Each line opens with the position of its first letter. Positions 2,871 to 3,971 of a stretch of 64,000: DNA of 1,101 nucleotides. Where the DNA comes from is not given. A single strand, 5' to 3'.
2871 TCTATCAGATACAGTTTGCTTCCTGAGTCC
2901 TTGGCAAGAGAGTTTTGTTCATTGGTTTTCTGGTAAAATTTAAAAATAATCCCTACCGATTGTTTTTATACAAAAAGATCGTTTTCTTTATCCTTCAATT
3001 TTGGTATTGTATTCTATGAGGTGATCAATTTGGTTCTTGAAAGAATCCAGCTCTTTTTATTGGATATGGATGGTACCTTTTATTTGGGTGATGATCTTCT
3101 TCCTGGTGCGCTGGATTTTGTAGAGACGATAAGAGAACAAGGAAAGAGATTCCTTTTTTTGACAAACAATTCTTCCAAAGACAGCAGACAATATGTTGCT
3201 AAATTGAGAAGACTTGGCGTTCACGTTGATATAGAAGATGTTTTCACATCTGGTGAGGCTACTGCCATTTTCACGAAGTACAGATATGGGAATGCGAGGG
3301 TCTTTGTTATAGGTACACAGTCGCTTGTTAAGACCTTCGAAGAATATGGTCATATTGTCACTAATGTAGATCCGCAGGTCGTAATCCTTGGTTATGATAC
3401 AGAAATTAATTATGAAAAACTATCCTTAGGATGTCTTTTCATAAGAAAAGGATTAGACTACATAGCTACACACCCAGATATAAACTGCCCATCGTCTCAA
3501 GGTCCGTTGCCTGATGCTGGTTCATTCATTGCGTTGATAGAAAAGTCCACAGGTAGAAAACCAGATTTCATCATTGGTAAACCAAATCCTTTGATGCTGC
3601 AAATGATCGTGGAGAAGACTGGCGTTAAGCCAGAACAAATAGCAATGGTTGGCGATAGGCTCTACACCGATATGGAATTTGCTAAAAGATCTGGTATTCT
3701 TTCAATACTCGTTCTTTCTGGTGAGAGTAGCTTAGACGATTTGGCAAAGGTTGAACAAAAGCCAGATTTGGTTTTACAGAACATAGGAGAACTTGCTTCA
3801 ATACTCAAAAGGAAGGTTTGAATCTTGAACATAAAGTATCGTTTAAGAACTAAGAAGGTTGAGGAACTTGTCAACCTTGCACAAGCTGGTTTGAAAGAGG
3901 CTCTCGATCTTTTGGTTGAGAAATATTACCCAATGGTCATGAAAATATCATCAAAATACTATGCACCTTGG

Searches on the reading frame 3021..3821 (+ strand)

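Call 92: search_protein_families(library=pfam, proteins=[window:3021-3821:+], max_evalue=0.0001)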
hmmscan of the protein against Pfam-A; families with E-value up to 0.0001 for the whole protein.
window:3021-3821:+ (266 aa): 5 families
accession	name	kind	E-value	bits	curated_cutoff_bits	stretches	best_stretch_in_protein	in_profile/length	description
PF13344.12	Hydrolase_6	-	1.7e-28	99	27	1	12-110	1-99/101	Haloacid dehalogenase-like hydrolase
PF13242.12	Hydrolase_like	-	4.8e-22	78.1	22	1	185-258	2-75/75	HAD-hyrolase-like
PF00702.32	Hydrolase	-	2.3e-15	57.9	26.4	1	9-225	1-191/191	haloacid dehalogenase-like hydrolase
PF13419.12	HAD_2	-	1.3e-07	32.4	23.8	1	185-231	133-178/178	Haloacid dehalogenase-like hydrolase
PF09419.16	PGP_phosphatase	-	9.9e-06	25.7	20.4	1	202-232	134-164/168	Mitochondrial PGP phosphatase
